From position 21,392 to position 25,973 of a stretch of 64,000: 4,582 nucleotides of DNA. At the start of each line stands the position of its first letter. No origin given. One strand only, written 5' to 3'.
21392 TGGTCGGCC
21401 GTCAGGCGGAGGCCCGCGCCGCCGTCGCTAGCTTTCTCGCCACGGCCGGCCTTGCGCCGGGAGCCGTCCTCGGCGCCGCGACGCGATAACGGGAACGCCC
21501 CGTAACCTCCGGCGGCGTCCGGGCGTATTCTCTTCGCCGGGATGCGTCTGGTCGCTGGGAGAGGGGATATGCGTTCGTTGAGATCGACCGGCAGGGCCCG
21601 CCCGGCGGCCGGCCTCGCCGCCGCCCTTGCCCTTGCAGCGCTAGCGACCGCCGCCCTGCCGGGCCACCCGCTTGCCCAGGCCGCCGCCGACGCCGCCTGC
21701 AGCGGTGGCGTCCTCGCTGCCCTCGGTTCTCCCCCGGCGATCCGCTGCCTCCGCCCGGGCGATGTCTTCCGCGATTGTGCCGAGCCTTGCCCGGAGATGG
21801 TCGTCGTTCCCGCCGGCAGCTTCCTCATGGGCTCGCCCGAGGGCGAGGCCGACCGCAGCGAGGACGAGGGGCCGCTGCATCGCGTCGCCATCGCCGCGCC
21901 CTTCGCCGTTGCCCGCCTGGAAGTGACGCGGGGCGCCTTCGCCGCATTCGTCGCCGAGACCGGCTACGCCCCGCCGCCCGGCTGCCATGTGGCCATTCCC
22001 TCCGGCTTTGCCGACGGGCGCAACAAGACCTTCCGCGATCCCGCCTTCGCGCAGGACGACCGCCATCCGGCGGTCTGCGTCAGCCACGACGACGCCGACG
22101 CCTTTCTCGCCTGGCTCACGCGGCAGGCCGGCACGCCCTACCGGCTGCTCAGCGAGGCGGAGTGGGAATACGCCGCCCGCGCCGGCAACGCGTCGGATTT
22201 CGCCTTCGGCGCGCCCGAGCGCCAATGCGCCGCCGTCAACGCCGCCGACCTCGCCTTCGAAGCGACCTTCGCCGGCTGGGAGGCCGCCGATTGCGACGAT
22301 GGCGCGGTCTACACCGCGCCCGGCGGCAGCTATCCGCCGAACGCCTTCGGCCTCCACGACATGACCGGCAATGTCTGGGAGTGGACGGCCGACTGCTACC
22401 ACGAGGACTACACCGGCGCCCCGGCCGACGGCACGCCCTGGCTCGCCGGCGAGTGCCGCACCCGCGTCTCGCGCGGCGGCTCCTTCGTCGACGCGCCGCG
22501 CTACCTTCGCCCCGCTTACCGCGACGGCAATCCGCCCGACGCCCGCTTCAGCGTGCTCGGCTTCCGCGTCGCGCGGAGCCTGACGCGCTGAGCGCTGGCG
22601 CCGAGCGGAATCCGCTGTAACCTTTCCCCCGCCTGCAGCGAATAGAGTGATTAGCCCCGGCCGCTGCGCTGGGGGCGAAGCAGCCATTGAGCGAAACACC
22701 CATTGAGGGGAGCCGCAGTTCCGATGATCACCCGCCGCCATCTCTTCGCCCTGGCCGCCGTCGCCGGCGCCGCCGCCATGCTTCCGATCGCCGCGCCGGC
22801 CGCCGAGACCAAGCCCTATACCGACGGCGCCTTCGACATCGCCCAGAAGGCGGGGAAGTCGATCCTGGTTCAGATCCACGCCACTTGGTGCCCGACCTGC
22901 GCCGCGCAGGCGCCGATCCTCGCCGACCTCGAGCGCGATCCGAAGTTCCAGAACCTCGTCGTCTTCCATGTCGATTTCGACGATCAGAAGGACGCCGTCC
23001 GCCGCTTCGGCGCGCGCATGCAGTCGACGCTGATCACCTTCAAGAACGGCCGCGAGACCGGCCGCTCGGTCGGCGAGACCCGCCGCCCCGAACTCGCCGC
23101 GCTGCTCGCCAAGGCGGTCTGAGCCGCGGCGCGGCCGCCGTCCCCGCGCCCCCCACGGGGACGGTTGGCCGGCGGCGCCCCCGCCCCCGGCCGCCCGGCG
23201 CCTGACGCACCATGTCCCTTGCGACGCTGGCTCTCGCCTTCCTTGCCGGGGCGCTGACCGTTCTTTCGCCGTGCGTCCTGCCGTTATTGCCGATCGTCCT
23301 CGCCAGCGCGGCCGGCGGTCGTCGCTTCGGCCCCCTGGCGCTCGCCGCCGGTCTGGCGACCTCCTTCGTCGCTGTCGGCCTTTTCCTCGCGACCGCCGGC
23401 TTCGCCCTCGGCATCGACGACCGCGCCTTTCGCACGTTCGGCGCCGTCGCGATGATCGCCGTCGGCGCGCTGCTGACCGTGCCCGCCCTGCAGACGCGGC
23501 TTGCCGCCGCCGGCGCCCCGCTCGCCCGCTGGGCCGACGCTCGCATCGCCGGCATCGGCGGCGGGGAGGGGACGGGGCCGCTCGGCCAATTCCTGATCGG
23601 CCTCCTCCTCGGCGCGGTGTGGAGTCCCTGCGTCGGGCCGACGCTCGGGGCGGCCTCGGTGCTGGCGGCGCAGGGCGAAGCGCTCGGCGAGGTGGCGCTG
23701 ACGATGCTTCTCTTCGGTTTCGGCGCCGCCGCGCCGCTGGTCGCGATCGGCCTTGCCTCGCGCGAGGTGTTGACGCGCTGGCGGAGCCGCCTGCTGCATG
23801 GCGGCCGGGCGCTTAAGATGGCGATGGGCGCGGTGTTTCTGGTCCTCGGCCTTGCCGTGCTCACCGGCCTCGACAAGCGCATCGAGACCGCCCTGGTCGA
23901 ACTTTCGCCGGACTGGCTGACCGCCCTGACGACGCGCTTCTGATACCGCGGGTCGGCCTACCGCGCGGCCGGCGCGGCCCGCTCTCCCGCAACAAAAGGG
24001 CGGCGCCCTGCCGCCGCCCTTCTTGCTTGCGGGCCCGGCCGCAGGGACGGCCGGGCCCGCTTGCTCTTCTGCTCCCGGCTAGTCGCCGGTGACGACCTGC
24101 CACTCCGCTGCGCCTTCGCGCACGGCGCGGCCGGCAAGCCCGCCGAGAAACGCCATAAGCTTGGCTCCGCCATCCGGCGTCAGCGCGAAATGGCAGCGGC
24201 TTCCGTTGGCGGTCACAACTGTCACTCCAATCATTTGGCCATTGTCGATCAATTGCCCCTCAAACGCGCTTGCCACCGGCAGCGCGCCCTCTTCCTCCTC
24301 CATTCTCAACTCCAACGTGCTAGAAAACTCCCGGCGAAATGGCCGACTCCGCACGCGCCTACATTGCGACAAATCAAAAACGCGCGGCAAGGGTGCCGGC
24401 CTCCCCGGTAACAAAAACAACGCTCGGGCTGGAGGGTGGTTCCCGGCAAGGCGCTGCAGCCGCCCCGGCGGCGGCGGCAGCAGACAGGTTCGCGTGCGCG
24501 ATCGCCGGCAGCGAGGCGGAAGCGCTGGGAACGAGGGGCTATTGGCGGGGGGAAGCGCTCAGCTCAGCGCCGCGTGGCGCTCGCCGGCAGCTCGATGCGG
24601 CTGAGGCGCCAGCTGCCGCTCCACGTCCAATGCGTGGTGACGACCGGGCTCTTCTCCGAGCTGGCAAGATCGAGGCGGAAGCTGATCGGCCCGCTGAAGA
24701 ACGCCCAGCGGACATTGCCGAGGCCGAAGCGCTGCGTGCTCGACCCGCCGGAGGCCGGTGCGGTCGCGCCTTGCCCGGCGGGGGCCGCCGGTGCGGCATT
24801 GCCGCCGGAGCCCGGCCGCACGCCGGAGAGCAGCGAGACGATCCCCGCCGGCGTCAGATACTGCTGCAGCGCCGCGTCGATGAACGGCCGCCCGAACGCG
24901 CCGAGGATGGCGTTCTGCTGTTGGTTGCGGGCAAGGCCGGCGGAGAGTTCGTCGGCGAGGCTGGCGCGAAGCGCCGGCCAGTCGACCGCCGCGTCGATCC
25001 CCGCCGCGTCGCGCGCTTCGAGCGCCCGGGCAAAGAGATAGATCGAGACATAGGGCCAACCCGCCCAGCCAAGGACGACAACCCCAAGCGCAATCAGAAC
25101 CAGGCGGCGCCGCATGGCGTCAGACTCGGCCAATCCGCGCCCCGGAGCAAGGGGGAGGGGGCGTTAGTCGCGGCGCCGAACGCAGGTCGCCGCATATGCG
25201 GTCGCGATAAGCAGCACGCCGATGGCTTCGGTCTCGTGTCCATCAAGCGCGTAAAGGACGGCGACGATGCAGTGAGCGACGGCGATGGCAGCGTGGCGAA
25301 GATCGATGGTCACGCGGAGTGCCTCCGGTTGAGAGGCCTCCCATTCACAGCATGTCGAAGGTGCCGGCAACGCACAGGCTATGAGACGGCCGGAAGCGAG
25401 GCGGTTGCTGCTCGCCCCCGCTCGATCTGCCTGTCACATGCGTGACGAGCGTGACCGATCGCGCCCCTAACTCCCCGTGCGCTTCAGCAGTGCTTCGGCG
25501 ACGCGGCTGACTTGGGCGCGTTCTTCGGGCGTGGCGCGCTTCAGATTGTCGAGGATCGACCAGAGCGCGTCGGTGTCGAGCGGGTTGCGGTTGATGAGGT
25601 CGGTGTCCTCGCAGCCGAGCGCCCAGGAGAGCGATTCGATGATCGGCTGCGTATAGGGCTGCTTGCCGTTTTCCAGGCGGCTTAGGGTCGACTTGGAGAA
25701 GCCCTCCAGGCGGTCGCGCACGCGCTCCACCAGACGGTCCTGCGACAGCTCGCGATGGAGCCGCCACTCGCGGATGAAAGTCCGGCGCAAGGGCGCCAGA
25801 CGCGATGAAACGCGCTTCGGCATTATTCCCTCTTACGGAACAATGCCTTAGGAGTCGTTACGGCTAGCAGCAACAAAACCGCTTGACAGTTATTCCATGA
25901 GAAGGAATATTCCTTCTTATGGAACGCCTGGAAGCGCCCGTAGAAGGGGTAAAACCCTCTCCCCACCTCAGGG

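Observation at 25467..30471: Degraded prophage-like replication module: XRE repressor with palindromic operators, 45-bp tandem repeats, DnaA_C-domain protein and DUF1376 protein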

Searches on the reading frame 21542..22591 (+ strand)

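Call 69: search_protein_families(library=pfam, proteins=[window:21542-22591:+], max_evalue=0.001)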
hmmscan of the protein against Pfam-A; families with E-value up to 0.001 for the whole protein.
window:21542-22591:+ (349 aa): 1 family
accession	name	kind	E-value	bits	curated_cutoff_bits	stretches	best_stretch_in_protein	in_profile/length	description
PF03781.23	FGE-sulfatase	-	9.4e-63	212.7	23.3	1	83-345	2-255/255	Sulfatase-modifying factor enzyme 1-like domain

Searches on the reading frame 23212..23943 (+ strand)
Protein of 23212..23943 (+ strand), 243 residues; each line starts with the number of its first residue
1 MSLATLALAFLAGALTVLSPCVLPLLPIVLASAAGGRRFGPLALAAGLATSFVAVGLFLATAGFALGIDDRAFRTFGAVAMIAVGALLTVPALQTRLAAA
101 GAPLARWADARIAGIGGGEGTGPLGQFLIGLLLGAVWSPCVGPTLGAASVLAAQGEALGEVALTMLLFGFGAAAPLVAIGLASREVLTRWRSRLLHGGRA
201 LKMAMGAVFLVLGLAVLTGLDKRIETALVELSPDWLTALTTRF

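Call 4: search_protein_families(library=pfam, proteins=[window:23212-23943:+], max_evalue=0.01)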
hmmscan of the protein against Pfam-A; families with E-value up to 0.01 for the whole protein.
window:23212-23943:+ (243 aa): 2 families
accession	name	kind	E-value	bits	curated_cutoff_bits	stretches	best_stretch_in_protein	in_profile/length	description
PF02683.22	DsbD_TM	-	4.1e-10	39.8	27.1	1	4-190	3-192/219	Cytochrome C biogenesis protein transmembrane domain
PF13386.12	DsbD_2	-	2.6e-09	37.7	24.9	1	9-207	2-198/199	Cytochrome C biogenesis protein transmembrane region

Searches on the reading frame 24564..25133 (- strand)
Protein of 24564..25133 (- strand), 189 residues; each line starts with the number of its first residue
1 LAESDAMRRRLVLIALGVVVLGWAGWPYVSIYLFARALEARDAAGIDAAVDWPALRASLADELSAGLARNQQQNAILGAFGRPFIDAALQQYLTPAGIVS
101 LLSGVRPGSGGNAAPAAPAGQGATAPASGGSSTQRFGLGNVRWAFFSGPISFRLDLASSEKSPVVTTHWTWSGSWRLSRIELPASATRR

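Call 4: search_protein_families(library=pfam, proteins=[window:24564-25133:-], max_evalue=0.01)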
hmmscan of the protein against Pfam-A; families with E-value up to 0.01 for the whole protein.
window:24564-25133:- (189 aa): 1 family
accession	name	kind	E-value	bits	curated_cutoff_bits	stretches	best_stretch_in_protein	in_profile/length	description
PF11159.13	DUF2939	-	3.4e-17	63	24.8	1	18-101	3-93/93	Protein of unknown function (DUF2939)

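Call 71: find_homologous_proteins(query=window:24564-25133:-, max_evalue=1e-10)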
Query window:24564-25133:- (189 aa): 1 proteins with E <= 1e-10 among 2030 candidates.
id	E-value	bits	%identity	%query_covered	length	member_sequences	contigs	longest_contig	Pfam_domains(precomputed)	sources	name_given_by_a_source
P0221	1.1e-111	389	100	97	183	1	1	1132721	PF11159.14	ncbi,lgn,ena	ncbi:MAG: DUF2939 domain-containing protein [Bauldia sp.]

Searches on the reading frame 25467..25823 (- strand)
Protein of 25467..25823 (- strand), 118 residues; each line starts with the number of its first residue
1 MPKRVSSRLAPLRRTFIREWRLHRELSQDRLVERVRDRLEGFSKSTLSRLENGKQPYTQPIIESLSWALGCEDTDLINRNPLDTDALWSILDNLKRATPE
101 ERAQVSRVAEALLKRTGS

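Call 4: search_protein_families(library=pfam, proteins=[window:25467-25823:-], max_evalue=0.01)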
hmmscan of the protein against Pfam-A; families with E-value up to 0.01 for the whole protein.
window:25467-25823:- (118 aa): 4 families
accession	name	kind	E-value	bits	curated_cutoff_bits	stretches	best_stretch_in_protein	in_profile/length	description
PF13560.12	HTH_31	-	2.9e-08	34.3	27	1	16-74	5-59/64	Helix-turn-helix domain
PF01381.28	HTH_3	-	0.0001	22.7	23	1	17-73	1-52/55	Helix-turn-helix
PF12844.13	HTH_19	-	0.00093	19.5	30.2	1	16-77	3-59/64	Helix-turn-helix domain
PF13443.12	HTH_26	-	0.0023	18.6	22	1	23-81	8-62/63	Cro/C1-type HTH DNA-binding domain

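Call 22: search_protein_families(library=ncbifam, proteins=[window:25467-25823:-], max_evalue=0.01)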
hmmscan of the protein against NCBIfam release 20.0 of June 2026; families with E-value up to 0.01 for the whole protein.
window:25467-25823:- (118 aa): 2 families
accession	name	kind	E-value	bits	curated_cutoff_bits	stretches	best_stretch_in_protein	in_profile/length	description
NF006015.0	PRK08154.1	subfamily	0.002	17.3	204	1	17-114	35-127/314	anaerobic benzoate catabolism transcriptional regulator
NF010465.0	PRK13890.1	equivalog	0.0081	16.3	96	1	40-108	28-97/121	conjugal transfer protein TrbA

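Call 23: search_protein_families(library=phrogs, proteins=[window:25467-25823:-], max_evalue=0.01)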
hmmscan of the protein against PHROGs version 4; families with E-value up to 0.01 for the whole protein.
window:25467-25823:- (118 aa): 6 families
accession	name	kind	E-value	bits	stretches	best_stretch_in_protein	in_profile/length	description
phrog_7241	-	transcription regulation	4.6e-06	27.7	1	16-77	65-121/122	transcriptional regulator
phrog_3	-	transcription regulation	7.6e-06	26.9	1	16-81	92-150/430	transcriptional repressor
phrog_2967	-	transcription regulation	2.6e-05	24.9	1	17-114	15-107/225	transcriptional regulator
phrog_8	-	transcription regulation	5.6e-05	23.7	1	18-82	165-221/346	transcriptional regulator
phrog_5823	-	transcription regulation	0.0015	18.7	1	17-85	11-75/404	transcriptional regulator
phrog_4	-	transcription regulation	0.006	16.6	1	17-80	141-195/400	transcriptional repressor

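Call 82: search_dna_similar(query=window:25467-25823:-, collection=phages, mode=protein, max_evalue=0.001, max_rows=15)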
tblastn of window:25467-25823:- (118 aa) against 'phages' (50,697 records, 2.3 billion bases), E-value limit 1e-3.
Records with a match: 13; places in all: 13; records where one place covers at least 80% of the query: 10.
Best place of each record, by identity: <60% 13.
By first word of the organism name: Rhizobium 4; Brevibacillus 4; Sinorhizobium 2; Synechococcus 2; Bacteriophage 1.
By host as written in the record: Brevibacillus laterosporus 4; Rhizobium phaseoli I1_23 1; Sinorhizobium meliloti 2011 1; Sinorhizobium meliloti 1; Synechococcus sp. 1; Synechococcus sp. PCC 7002 1; - 1; Rhizobium etli Y1_10 1; and 2 more.
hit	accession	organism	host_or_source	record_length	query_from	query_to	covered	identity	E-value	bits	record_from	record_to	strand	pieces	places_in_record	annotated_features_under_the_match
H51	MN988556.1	Rhizobium phage RHph_I1_23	Rhizobium phaseoli I1_23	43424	14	118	89%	39.0%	4e-13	70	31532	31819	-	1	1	HTH-type transcriptional regulator protein | hypothetical protein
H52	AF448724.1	Sinorhizobium phage PBC5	Sinorhizobium meliloti 2011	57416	14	118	89%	37.3%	2e-13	70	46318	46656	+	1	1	orf60: unknown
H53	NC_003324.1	Sinorhizobium phage PBC5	Sinorhizobium meliloti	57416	14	118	89%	37.3%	2e-13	70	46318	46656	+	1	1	transcriptional regulator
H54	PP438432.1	Synechococcus phage Ssp-JY42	Synechococcus sp.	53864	4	118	97%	33.6%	2e-9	59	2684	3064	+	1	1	hypothetical protein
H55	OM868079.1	Synechococcus phage Yong-M4-211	Synechococcus sp. PCC 7002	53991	4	118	97%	33.6%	2e-9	59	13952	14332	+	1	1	helix-turn-helix domain-containing protein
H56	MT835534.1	Bacteriophage sp.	human fecal samples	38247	17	113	82%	35.0%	1e-5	48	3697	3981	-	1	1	record has no annotation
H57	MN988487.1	Rhizobium phage RHph_Y1_10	Rhizobium etli Y1_10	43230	14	81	58%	45.8%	1e-11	65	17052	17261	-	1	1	HTH-type transcriptional regulator protein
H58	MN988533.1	Rhizobium phage RHph_N2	Rhizobium etli N741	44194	14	81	58%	45.8%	1e-11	65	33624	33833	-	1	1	cro-like repressor protein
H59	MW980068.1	Rhizobium phage RHEph18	Rhizobium etli sv. phaseoli N561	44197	14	81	58%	45.8%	1e-11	65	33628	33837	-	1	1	cro-like repressor protein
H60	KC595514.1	Brevibacillus phage Jimmer2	Brevibacillus laterosporus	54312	24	118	81%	31.3%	7e-4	43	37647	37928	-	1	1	transcriptional regulator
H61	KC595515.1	Brevibacillus phage Jimmer1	Brevibacillus laterosporus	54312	24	118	81%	31.3%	7e-4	43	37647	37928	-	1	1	transcriptional regulator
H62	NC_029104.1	Brevibacillus phage Jimmer1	Brevibacillus laterosporus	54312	24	118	81%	31.3%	7e-4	43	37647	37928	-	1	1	transcriptional regulator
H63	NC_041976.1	Brevibacillus phage Jimmer2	Brevibacillus laterosporus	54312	24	118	81%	31.3%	7e-4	43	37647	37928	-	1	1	transcriptional regulator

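Call 91: find_related_loci(query=window:25467-25823:-, collection=metagenome_contigs, flank=8000)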
Query window:25467-25823:- (118 aa) in metagenome_contigs; peptide patterns used: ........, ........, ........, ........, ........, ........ (x = any residue, [..] = any of these).
600 stretches matched a pattern (row limit reached: there are more); 7 encode a relative of the query (tblastn E <= 1e-3); 7 distinct loci.
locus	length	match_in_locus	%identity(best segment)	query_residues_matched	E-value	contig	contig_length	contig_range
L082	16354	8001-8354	38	1-117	7e-21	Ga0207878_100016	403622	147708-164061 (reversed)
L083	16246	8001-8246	43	12-98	6e-20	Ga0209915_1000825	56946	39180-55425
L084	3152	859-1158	36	13-112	1e-16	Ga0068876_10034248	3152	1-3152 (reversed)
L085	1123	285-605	39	8-112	5e-14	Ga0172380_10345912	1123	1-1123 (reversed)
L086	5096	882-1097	43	13-81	6e-14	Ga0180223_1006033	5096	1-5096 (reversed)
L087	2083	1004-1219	39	13-81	3e-12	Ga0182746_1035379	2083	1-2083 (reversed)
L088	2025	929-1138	36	2-76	1e-7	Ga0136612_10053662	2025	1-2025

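Call 96: search_protein_families(library=padloc, proteins=[window:25467-25823:-], max_evalue=0.01)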
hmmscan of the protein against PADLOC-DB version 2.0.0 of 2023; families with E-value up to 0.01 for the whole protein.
window:25467-25823:- (118 aa): 1 family
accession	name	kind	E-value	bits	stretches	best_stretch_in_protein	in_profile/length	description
PDLC02926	HTH_VI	-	2e-05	22.8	1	16-70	5-54/92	-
